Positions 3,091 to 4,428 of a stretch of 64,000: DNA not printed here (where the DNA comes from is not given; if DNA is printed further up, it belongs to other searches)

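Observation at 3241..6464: Fused E1 alpha-beta TPP enzyme translationally coupled to a FabD-like acyltransferase: candidate non-canonical 2-oxoadipate to glutaryl-CoA module with no E2 or E3 in sight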

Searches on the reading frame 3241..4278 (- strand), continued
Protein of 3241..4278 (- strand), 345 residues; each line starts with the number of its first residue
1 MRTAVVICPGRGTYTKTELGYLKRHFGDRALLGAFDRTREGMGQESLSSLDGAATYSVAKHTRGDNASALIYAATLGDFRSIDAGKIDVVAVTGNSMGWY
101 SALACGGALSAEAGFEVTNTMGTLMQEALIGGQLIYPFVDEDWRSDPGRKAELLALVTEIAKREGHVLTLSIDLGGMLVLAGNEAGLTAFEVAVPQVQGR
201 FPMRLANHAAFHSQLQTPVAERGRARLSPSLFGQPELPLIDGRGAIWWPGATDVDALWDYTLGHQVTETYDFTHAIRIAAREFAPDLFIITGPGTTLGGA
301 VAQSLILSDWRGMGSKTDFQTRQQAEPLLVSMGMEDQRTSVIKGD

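Call 58: find_encoding_contigs(protein=P0128, flank=8000, max_places=1)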
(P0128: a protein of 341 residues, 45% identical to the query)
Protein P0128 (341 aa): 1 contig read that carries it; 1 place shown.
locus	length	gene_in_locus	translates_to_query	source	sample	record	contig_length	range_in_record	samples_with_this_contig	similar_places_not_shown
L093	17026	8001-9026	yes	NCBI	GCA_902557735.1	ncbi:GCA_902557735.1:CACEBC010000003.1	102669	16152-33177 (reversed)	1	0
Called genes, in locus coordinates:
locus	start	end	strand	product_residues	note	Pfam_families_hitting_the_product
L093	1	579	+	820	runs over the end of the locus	-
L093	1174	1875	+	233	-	PF01614:IclR_C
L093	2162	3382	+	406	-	PF06500:FrsA-like, PF02129:Peptidase_S15 (weak), PF05448:AXE1 (faint), PF00561:Abhydrolase_1 (weak), PF12146:Hydrolase_4 (faint), PF00326:Peptidase_S9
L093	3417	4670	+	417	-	PF00296:Bac_luciferase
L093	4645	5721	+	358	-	PF01557:FAA_hydrolase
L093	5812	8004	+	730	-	PF00676:E1_dh, PF02779:Transket_pyr, PF02780:Transketolase_C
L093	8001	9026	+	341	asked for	-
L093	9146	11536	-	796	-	PF07715:Plug, PF00593:TonB_dep_Rec_b-barrel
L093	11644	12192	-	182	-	PF07883:Cupin_2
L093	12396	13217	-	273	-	PF00892:EamA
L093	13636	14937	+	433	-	PF07690:MFS_1, PF13347:MFS_2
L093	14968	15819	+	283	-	PF01557:FAA_hydrolase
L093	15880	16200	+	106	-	-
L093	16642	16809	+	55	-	-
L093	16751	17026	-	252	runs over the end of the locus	PF02798:GST_N (weak), PF13409:GST_N_2, PF13417:GST_N_3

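Call 70: search_solved_structures(query=L067:5458-6669:+, max_evalue=1e-40)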
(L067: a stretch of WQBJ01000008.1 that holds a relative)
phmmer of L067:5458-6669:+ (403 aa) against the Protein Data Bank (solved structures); distinct sequences matched with E-value up to 1e-40: 54.
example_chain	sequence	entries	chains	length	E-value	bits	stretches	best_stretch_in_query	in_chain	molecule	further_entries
8w0t_A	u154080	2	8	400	2.1e-114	385.9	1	30-401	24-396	Long-chain specific acyl-CoA dehydrogenase, mitochondrial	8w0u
8w0z_A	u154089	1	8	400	5.5e-114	384.5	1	30-401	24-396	Long-chain specific acyl-CoA dehydrogenase, mitochondrial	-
2pg0_A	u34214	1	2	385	6.3e-105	354.7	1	24-402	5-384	Acyl-CoA dehydrogenase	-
4l1f_A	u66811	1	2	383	1.4e-73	251.5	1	29-400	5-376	Acyl-CoA dehydrogenase domain protein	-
5ol2_C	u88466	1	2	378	5.5e-73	249.5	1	31-398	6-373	Acyl-CoA dehydrogenase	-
3r7k_A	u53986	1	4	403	3.4e-71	243.6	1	23-401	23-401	Probable acyl CoA dehydrogenase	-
5lnx_A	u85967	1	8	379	8e-70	239.1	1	29-399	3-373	Acyl-CoA dehydrogenase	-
4o5m_A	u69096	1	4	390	8.6e-70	239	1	31-401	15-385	Isovaleryl-CoA dehydrogenase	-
8sgr_A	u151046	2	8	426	1.4e-69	238.3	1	28-401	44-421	Isovaleryl-CoA dehydrogenase, mitochondrial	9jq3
1ivh_A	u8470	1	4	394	1.9e-69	237.8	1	29-401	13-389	ISOVALERYL-COA DEHYDROGENASE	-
9jq4_A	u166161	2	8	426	9.8e-69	235.5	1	28-401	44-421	Isovaleryl-CoA dehydrogenase, mitochondrial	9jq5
1buc_A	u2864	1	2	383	3.6e-67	230.4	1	30-393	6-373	BUTYRYL-COA DEHYDROGENASE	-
4kto_A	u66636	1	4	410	6e-67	229.6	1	31-401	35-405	isovaleryl-CoA dehydrogenase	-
4iv6_A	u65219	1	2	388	9e-67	229.1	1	29-401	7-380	Acyl-CoA dehydrogenase FadE3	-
9w60_A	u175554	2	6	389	9.6e-66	225.7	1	30-398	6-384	Butyryl CoA dehydrogenase apo protein | Butyryl CoA Dehydrogenase with FAD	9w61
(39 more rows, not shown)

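Call 71: search_protein_families(library=ncbifam, proteins=[L067:5458-6669:+, L067:11069-12340:+, L088:9002-9904:+, L088:9905-11110:+, L093:4645-5721:+, L093:3417-4670:+, L040:6653-7753:+, L040:5511-6515:+], max_evalue=1e-10)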
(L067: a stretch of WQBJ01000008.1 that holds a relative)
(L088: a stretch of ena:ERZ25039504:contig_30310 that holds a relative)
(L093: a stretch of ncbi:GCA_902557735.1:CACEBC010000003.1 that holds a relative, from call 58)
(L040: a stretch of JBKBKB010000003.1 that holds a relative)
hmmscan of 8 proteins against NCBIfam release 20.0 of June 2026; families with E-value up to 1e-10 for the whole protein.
L067:5458-6669:+ (403 aa): 21 families
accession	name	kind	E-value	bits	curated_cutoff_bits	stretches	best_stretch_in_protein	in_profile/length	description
NF042972.1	AcrlCoAredClosAcrC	equivalog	2.1e-89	299.9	640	1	29-401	5-376/378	acryloyl-CoA reductase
NF058590.1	AcCoDHFadEBacil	equivalog_domain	2.6e-77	260.7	600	1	29-398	21-407/586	acyl-CoA dehydrogenase FadE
NF045552.1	GlutCoADH_Des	equivalog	2e-69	234.6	470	1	30-398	6-376/387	glutaryl-CoA dehydrogenase Acd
NF043006.1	CyhCrbnylCoADH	equivalog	7.1e-63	212.8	650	1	30-401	5-375/380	cyclohexane-1-carbonyl-CoA dehydrogenase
NF045652.1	ProlPCPDhRedW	equivalog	1.5e-62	211.6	650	1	33-401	4-373/376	L-prolyl-[peptidyl-carrier protein] dehydrogenase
TIGR03207.1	cyc_hxne_CoA_dh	equivalog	2e-62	211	575.35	1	30-399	2-369/372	cyclohexanecarboxyl-CoA dehydrogenase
NF053553.1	prodigi_MBC_PigA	equivalog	1e-60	205.9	500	1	30-401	6-379/381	prodigiosin MBC biosynthesis dehydrogenase PigA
NF008997.0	PRK12341.1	equivalog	1.8e-57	195.1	537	1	29-401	5-376/382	acyl-CoA dehydrogenase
NF042439.1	SulpropCoADesulf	equivalog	4.6e-51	173.7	600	1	68-401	32-370/379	3-sulfinopropanoyl-CoA desulfinase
NF002885.1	PRK03354.1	equivalog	2.8e-47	161.5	540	1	57-394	34-366/378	crotonobetainyl-CoA dehydrogenase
NF052270.1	Staph_DH_FadE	equivalog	9.2e-36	123.4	600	1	120-401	117-393/400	acyl-CoA dehydrogenase FadE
TIGR03204.1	pimC_large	equivalog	9.1e-31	107.1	623.85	1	113-400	93-391/395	pimeloyl-CoA dehydrogenase large subunit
NF037942.1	ac_ACP_DH_MbtN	equivalog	3.1e-30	105.2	700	1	111-401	79-365/376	mycobactin biosynthesis acyl-ACP dehydrogenase MbtN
NF049984.1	Rv1679_FadE16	equivalog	3e-25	89.2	600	1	71-401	35-365/371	Rv1679 family acyl-CoA dehydrogenase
NF007000.1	PRK09463.1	subfamily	3.6e-23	81.8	600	1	119-397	135-430/726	acyl-CoA dehydrogenase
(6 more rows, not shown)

L067:11069-12340:+ (423 aa): 8 families
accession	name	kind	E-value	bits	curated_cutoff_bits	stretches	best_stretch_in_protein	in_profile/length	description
NF050086.1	pipecolate_AmaA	exception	9.1e-124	413.3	600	1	7-417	5-416/425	L-pipecolate oxidase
TIGR03329.1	Phn_aa_oxid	hypoth_equivalog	2e-40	139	632.8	1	10-385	4-395/460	putative aminophosphonate oxidoreductase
TIGR02352.1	thiamin_ThiO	equivalog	8e-19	67.9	250.8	1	31-244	2-212/351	glycine oxidase ThiO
TIGR03197.1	MnmC_Cterm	equivalog_domain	3.2e-18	66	174.2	1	30-244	2-208/400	FAD-dependent 5-carboxymethylaminomethyl-2-thiouridine(34) oxidoreductase MnmC1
NF002480.1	PRK01747.1-1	equivalog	2.3e-17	62.7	540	1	20-355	241-568/645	bifunctional tRNA (5-methylaminomethyl-2-thiouridine)(34)-methyltransferase MnmC2/FAD-dependent 5-carboxymethylaminomethyl-2-thiouridine(34)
NF008425.0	PRK11259.1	equivalog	2.9e-13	49.5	257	0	150-242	113-208/377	N-methyl-L-tryptophan oxidase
TIGR03364.1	HpnW_proposed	hypoth_equivalog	3e-12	46.3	285.1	0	29-73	2-46/365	TIGR03364 family FAD-dependent oxidoreductase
TIGR01373.1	soxB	subfamily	3.5e-12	45.9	529.45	1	26-386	29-387/407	sarcosine oxidase subunit beta family protein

L088:9002-9904:+ (300 aa): 1 family
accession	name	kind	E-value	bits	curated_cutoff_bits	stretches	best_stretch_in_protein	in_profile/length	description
NF007641.0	PRK10308.1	equivalog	3.4e-13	49.9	229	1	95-245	94-245/285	DNA-3-methyladenine glycosylase 2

L088:9905-11110:+ (401 aa): 3 families
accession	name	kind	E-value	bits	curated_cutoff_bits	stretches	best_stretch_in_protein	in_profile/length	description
NF000354.1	glycotrans_Rgt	equivalog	1.5e-24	86.9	800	1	1-397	1-398/411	rifamycin-inactivating glycosyltransferase Rgt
TIGR01426.2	MGT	subfamily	9.5e-13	47.9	260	1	295-400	286-390/393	macrolide family glycosyltransferase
TIGR04516.1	glycosyl_450act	subfamily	1.9e-12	47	440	1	290-400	304-413/418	activator-dependent family glycosyltransferase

L093:4645-5721:+ (358 aa): 7 families
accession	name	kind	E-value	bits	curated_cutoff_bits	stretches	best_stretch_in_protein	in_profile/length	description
NF053535.1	DhyDRhmHlse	equivalog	8.8e-35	120.4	500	1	164-339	104-278/284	2,4-didehydro-3-deoxy-L-rhamnonate hydrolase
TIGR02303.1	HpaG-C-term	equivalog_domain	3.6e-29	101.9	276.4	1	161-340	73-243/245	4-hydroxyphenylacetate degradation bifunctional isomerase/decarboxylase, C-terminal subunit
TIGR02305.1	HpaG-N-term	equivalog_domain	1.3e-20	73.8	228.65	1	165-339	43-205/205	4-hydroxyphenylacetate degradation bifunctional isomerase/decarboxylase, N-terminal subunit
NF011750.0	PRK15203.1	equivalog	2.1e-20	72.9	811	1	165-340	257-423/429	4-hydroxyphenylacetate degradation bifunctional isomerase/decarboxylase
NF009399.0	PRK12764.1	equivalog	5.2e-16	58.7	444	1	143-331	37-211/501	fumarylacetoacetate hydrolase family protein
NF007967.0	PRK10691.1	equivalog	8.1e-16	58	201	1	170-339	56-218/219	fumarylacetoacetate hydrolase family protein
TIGR01266.1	fum_ac_acetase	equivalog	1.4e-13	50.5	375.3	1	178-254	194-270/420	fumarylacetoacetase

L093:3417-4670:+ (417 aa): 6 families
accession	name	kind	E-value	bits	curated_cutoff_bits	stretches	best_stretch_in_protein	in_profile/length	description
TIGR04020.1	seco_metab_LLM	subfamily_domain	2.1e-18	66.6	244.45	1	40-129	21-109/341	MupA/Atu3671 family FMN-dependent luciferase-like monooxygenase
NF052255.1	luciferase_Beta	exception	2.1e-16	59.9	500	1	35-125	19-109/325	luciferase subunit beta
TIGR03858.1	LLM_2I7G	subfamily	6.2e-14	51.7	462.25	0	37-126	25-111/337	Atu2307/SP_0267 family LLM class monooxygenase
TIGR03558.1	oxido_grp_1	subfamily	3.5e-13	49.4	166.95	1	37-376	19-304/325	MsnO8 family LLM class oxidoreductase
NF052254.1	luciferase_Alph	exception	1.3e-11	44.3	600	0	35-138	19-120/354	luciferase subunit alpha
TIGR04027.1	LLM_KPN_01858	hypoth_equivalog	6e-11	41.9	412.9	0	42-129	24-110/326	putative FMN-dependent luciferase-like monooxygenase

L040:6653-7753:+ (366 aa): 1 family
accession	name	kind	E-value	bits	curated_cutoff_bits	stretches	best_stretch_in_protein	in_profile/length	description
NF006088.0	PRK08238.1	equivalog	1.2e-27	96.8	351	1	255-346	389-480/482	UbiA family prenyltransferase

L040:5511-6515:+ (334 aa): 0 families

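Call 73: search_solved_structures(query=A1, max_evalue=0.001, show_alignments=1)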
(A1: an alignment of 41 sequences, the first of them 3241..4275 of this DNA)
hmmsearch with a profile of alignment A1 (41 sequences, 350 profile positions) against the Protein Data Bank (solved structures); distinct sequences matched with E-value up to 0.001: 59.
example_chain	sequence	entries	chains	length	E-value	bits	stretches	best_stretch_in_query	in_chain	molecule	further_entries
3im8_A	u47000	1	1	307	2e-19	73.1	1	70-309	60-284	Malonyl acyl carrier protein transacylase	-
3hjv_A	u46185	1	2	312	8.2e-18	67.9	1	91-307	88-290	Malonyl Coa-acyl carrier protein transacylase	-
3ezo_A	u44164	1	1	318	1.3e-17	67.2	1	5-305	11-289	Malonyl CoA-acyl carrier protein transacylase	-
1mla_A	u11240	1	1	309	3.8e-17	65.6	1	4-307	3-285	MALONYL-COENZYME A ACYL CARRIER PROTEIN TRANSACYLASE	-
2g1h_A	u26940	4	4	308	5.2e-17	65.2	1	6-307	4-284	Malonyl CoA-acyl carrier protein transacylase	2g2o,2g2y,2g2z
3k89_A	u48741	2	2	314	7.1e-17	64.8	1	4-309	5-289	Malonyl CoA-ACP transacylase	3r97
3h0p_A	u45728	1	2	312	1.1e-16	64.2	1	4-307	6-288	S-malonyltransferase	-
6u0j_A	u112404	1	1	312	5.4e-16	61.9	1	4-307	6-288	Malonyl CoA-acyl carrier protein transacylase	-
5dz6_A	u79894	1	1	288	1e-15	60.9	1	73-308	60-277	Polyketide biosynthesis malonyl CoA-acyl carrier protein transacylase PksC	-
5ypv_A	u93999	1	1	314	8.7e-15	57.9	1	91-308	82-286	Malonyl CoA-acyl carrier protein transacylase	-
6smd_B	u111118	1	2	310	2.3e-14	56.5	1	95-307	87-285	Malonyl CoA-acyl carrier protein transacylase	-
4mz0_A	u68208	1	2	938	7.8e-14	54.8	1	66-247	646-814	CurL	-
3tqe_A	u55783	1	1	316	7.9e-14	54.7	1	1-247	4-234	Malonyl-CoA-[acyl-carrier-protein] transacylase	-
3im9_A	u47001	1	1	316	9.3e-14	54.5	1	66-316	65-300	Malonyl CoA-acyl carrier protein transacylase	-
4amm_A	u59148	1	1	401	5.2e-13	52.1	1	65-303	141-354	DYNE8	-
8avz_A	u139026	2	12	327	1.5e-09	40.7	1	74-247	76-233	Polyketide biosynthesis acyltransferase homolog PksD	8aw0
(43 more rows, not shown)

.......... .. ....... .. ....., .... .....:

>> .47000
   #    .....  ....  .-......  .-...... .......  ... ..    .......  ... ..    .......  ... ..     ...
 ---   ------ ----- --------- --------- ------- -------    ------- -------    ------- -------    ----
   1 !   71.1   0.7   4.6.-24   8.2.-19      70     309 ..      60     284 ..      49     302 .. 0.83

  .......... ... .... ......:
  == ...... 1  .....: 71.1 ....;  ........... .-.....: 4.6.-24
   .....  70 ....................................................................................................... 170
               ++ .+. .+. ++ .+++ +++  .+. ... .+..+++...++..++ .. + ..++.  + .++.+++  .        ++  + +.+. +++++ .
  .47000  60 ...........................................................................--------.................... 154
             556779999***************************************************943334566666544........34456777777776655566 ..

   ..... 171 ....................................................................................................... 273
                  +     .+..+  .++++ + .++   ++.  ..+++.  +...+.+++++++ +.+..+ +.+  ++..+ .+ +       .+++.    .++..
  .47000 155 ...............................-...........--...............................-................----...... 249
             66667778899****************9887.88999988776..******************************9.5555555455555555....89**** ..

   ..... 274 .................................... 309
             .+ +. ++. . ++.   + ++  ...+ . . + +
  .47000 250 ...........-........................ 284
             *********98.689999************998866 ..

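Call 74: predict_structure(alignment_id=A2)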
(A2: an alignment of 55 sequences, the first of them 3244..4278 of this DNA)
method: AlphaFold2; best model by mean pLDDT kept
length: 345 residues; sequences in the alignment: 55
mean_pLDDT: 96.9   pTM: 0.94
mean pLDDT of the five models: 96.9, 96.9, 96.5, 96.5, 96.4
residues with pLDDT >= 90: 333; 70-90: 11; 50-70: 1; < 50: 0
segments of 3 or more residues with pLDDT < 50: none
pLDDT, mean of each block of 10 residues (from residue 1): 98 96 97 98 98 97 96 98 98 97 99 98 91 96 92 98 98 98 98 96 95 97 98 99 98 99 98 98 98 96 97 97 97 97 82
secondary structure, 60 per line:
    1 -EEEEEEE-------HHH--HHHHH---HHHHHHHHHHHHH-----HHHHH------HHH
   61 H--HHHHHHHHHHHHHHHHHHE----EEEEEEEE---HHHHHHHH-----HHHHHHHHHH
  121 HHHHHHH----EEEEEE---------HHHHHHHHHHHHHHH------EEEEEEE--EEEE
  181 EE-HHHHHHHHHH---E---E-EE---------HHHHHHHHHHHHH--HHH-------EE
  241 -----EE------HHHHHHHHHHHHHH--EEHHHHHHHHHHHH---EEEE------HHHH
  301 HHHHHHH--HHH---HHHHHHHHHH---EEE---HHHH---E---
elements in order: E2-8 H21-25 H29-41 H47-51 H58-61 H64-81 E87-94 H98-105 H111-127 E132-137 H147-161 E168-174 E177-182 H184-193 H214-226 H254-267 H272-283 E287-290 H297-307 H316-325 E329-331 H335-338

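Call 76: fold_search(model_id=the predicted structure, library=pdb)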
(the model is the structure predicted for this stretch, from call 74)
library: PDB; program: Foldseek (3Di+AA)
matches with E <= 10: 737; with E <= 0.001: 237
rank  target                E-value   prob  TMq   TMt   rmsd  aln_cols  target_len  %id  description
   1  3hjv_A                7.3e-18  1.00  0.69  0.77   3.9       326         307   17  1.7 Angstrom resolution crystal structure of an acyl carrier protein S-malonyltransferase from Vibrio cholerae O1 biov (released 2009-06-09)
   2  3ezo                  1.2e-17  1.00  0.75  0.83   3.5       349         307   20  Crystal structure of acyl-carrier-protein s-malonyltransferase from burkholderia pseudomallei 1710b (released 2008-11-11)
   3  3h0p_A                2.2e-17  1.00  0.76  0.84   3.5       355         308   18  2.0 Angstrom Crystal Structure of an Acyl Carrier Protein S-malonyltransferase from Salmonella typhimurium. (released 2009-04-21)
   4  3hjv_B                2.2e-17  1.00  0.70  0.79   3.8       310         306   19  1.7 Angstrom resolution crystal structure of an acyl carrier protein S-malonyltransferase from Vibrio cholerae O1 biov (released 2009-06-09)
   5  3qat_A                2.3e-17  1.00  0.68  0.74   6.1       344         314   21  Crystal structure of acyl-carrier-protein-S-malonyltransferase from Bartonella henselae (released 2011-01-26)
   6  4rr5                  2.4e-17  1.00  0.73  0.85   3.7       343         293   18  The crystal structure of Synechocystis sp. PCC 6803 Malonyl-CoA: ACP Transacylase (released 2015-07-01)
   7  3tqe                  2.4e-17  1.00  0.68  0.74   6.0       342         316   18  Structure of the malonyl CoA-acyl carrier protein transacylase (fabD) from Coxiella burnetii (released 2011-09-21)
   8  3qat_B                2.7e-17  1.00  0.69  0.75   6.0       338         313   21  Crystal structure of acyl-carrier-protein-S-malonyltransferase from Bartonella henselae (released 2011-01-26)
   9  3k89                  3.4e-17  1.00  0.71  0.78   5.4       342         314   18  Structure of X. oryzae pv. oryzae KACC10331, Xoo0880(fabD) complexed with glycerol (released 2009-10-27)
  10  2g1h                  4.1e-17  1.00  0.74  0.82   3.7       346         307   17  Structure of E.coli FabD complexed with glycerol (released 2006-05-30)
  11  6u0j_A                5.7e-17  1.00  0.73  0.81   3.8       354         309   17  Crosslinked Crystal Structure of Malonyl-CoA Acyl Carrier Protein Transacylase, FabD, and Acyl Carrier Protein, AcpP (released 2020-07-22)
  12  3h0p_B                7.2e-17  1.00  0.75  0.83   3.6       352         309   17  2.0 Angstrom Crystal Structure of an Acyl Carrier Protein S-malonyltransferase from Salmonella typhimurium. (released 2009-04-21)
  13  1mla                  8.1e-17  1.00  0.71  0.79   3.8       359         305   18  THE ESCHERICHIA COLI MALONYL-COA:ACYL CARRIER PROTEIN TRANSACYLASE AT 1.5-ANGSTROMS RESOLUTION. CRYSTAL STRUCTURE OF A F (released 1996-03-08)
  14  5ypv                  4.5e-16  1.00  0.72  0.79   3.9       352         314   18  Crystal structure of FabD from Acinetobacter baumannii (released 2018-11-07)
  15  4qbu                  6.0e-16  1.00  0.69  0.56   6.6       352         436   17  Structure of the Acyl Transferase domain of ZmaA (released 2014-11-05)
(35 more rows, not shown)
